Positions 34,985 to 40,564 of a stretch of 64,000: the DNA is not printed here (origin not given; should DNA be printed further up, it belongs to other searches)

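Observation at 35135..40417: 1760-aa soluble histidine kinase built from eight tandem GAF modules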

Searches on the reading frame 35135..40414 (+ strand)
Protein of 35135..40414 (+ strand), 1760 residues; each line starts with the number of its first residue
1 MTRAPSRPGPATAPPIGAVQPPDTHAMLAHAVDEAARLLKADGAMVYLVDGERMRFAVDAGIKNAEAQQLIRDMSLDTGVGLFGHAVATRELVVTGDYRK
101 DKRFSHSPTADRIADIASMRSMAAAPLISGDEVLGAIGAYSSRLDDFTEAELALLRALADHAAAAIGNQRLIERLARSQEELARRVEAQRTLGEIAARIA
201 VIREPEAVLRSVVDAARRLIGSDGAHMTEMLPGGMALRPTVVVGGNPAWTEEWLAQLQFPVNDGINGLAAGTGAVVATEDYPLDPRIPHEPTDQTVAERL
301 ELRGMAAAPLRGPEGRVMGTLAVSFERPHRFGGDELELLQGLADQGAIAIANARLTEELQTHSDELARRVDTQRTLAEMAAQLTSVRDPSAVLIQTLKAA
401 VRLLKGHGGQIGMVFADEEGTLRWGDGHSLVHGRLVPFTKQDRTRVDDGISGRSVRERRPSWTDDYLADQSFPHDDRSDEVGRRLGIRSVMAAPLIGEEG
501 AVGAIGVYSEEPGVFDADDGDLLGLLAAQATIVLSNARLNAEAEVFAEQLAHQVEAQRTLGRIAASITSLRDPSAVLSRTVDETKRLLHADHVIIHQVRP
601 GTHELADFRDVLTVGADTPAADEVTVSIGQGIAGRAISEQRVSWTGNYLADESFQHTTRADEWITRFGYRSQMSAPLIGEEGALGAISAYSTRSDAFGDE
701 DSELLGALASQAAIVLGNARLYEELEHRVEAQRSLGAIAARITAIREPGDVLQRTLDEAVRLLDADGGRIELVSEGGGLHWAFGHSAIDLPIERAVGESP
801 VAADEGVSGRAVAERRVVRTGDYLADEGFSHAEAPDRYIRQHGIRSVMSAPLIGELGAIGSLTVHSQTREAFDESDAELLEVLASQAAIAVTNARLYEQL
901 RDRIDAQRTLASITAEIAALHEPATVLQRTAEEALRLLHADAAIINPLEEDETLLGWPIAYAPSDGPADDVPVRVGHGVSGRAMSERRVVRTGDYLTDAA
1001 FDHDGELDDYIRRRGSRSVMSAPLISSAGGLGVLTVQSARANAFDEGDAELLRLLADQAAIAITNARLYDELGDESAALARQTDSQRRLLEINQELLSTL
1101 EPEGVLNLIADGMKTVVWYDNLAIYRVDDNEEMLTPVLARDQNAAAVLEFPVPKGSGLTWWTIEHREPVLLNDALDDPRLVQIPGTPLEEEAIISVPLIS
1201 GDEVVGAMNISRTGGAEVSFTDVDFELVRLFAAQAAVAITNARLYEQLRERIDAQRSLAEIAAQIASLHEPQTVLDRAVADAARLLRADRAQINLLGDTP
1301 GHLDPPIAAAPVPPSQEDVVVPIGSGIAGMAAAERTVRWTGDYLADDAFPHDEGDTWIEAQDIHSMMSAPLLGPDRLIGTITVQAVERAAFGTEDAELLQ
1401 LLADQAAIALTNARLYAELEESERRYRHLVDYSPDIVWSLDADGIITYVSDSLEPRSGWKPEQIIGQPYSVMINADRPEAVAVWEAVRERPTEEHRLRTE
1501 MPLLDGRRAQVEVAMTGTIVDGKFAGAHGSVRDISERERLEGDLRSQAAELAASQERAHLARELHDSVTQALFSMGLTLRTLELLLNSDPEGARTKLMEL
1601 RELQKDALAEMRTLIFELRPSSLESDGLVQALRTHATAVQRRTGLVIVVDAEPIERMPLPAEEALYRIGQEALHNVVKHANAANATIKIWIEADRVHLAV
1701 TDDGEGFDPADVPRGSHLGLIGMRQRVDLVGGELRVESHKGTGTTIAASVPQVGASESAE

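Call 4: search_protein_families(library=pfam, proteins=[window:35135-40414:+], max_evalue=0.01)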
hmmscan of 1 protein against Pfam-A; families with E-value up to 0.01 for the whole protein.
window:35135-40414:+ (1760 aa): 12 families
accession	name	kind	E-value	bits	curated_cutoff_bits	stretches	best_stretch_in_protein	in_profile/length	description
PF13185.12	GAF_2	-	1.4e-142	469.4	28.6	8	24-166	4-135/136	GAF domain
PF01590.32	GAF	-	1.2e-126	417.9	22.4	8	23-166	1-133/133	GAF domain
PF13492.12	GAF_3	-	1.8e-78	261.6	27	8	26-167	4-128/129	GAF domain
PF07730.19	HisKA_3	-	2.5e-17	63.6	24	1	1556-1623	1-68/68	Histidine kinase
PF11849.14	DUF3369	-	1.1e-15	58.7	27.2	0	864-900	132-168/168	Domain of unknown function (DUF3369)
PF02518.31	HATPase_c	-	1.3e-15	58.2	26.4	1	1662-1752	3-109/111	Histidine kinase-, DNA gyrase B-, and HSP90-like ATPase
PF00989.32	PAS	-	9.2e-11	42.2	22.6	1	1425-1521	2-99/113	PAS fold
PF08448.16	PAS_4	-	4.4e-07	30.5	23.1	1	1431-1539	2-110/110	PAS fold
PF00486.34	Trans_reg_C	-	9.1e-07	29.3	26.2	0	147-182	6-41/77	Transcriptional regulatory protein, C terminal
PF13581.12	HATPase_c_2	-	4.5e-05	23.9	27.4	1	1670-1716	37-88/127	Histidine kinase-like ATPase domain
PF13426.13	PAS_9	-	0.00019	22.1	27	1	1434-1536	1-103/103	PAS domain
PF13188.13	PAS_8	-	0.0018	18.5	21.8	0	1424-1485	1-59/65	PAS domain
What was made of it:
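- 35192..35659 (+): GAF1 (aa 20-175). Pfam reports 8 GAF stretches (call 4).
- On GAF domain (Pfam PF13185/PF01590/PF13492): Whole-protein scores are 469, 418 and 262 bits against cut-offs of 28.6, 22.4 and 27 (call 4).
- On HisKA_3-class histidine kinase (DesK/NarX/DevS type): HisKA_3 scores 63.6 bits against a cut-off of 24 (call 4). HATPase_c scores 58.2 bits against 26.4 (call 4).
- Checked: PAS covers 1425-1521 (42.2 bits against a cut-off of 22.6), HisKA_3 covers 1556-1623 (63.6 against 24) and HATPase_c covers 1662-1752 (58.2 against 26.4) (call 4).
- Domain content: eight GAFs, PAS, HisKA_3 and HATPase_c (call 4).
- Tried and rejected: I treat them as spurious matches, probably to the repeated helix (call 4).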

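Call 5: search_protein_families(library=ncbifam, proteins=[window:35135-40414:+], max_evalue=0.01)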
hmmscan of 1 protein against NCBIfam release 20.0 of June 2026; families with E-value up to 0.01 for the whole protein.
window:35135-40414:+ (1760 aa): 27 families (the best 25 are shown)
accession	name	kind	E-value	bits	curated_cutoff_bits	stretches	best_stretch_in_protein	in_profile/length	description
NF047786.1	his_kin_MadS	equivalog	1.4e-66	225.5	500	7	1545-1751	219-434/434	MadS family sensor histidine kinase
NF052443.1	SensHisKinMctS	equivalog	1.2e-36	126.1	700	1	1553-1755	247-451/457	two-component system sensor histidine kinase MctS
NF052531.1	Strep_LiaS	equivalog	7.9e-29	100.9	450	1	1551-1751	127-326/328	envelope stress sensor histidine kinase LiaS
NF041673.1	transregRamA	equivalog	2.4e-28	99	500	3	801-869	58-126/280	acetate metabolism transcriptional regulator RamA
NF008649.0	PRK11644.1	equivalog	5.8e-27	94.6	408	1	1553-1753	298-497/499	signal transduction histidine-protein kinase/phosphatase UhpB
NF007896.0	PRK10600.1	equivalog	1.7e-26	93.1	578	1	1550-1747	384-580/598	nitrate/nitrite two-component system sensor histidine kinase NarX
NF003451.0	PRK05022.1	equivalog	9.9e-25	87.2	476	3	1359-1427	108-176/512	nitric oxide reductase transcriptional regulator NorR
NF008184.0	PRK10935.1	equivalog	7.6e-24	84.3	553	1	1546-1752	353-559/565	nitrate/nitrite two-component system sensor histidine kinase NarQ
NF008283.0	PRK11061.1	equivalog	4.3e-21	74.8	583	1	26-185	20-173/748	phosphoenolpyruvate--protein phosphotransferase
NF011958.0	PRK15429.1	equivalog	8.2e-20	70.9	830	2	879-1072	159-353/692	formate hydrogenlyase transcriptional activator FlhA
NF053781.1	cdiGMPphdstlr2612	equivalog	5e-18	64.2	1600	1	1418-1475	709-766/1268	Tlr1612 family c-di-GMP phosphodiesterase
TIGR00229.1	sensory_box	domain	2e-17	63.5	22.9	1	1420-1543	1-125/126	PAS domain S-box protein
NF038230.1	Regu_Geo_Pelo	equivalog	1.4e-16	59.6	1200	0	1103-1255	20-177/935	GPMC system transcriptional regulator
NF047322.1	HK_morpho_MacS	equivalog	1.3e-13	50.9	300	1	1539-1751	165-367/367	MacS family sensor histidine kinase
TIGR02916.1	PEP_his_kin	equivalog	5.3e-12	45.1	300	0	1641-1751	557-679/679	XrtA/PEP-CTERM system histidine kinase PrsK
NF041880.1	EPS_EpsF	equivalog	2.1e-05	23.2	900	1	1420-1498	140-223/492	response regulator EpsF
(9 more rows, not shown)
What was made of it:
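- On NCBIfam MadS family sensor kinase (NF047786): The score is 225.5 bits against a cut-off of 500 (call 5).
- Tried and rejected: NCBIfam equivalogs (MadS, MctS, LiaS, RamA, NorR and others): all far below their cut-offs (call 5).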
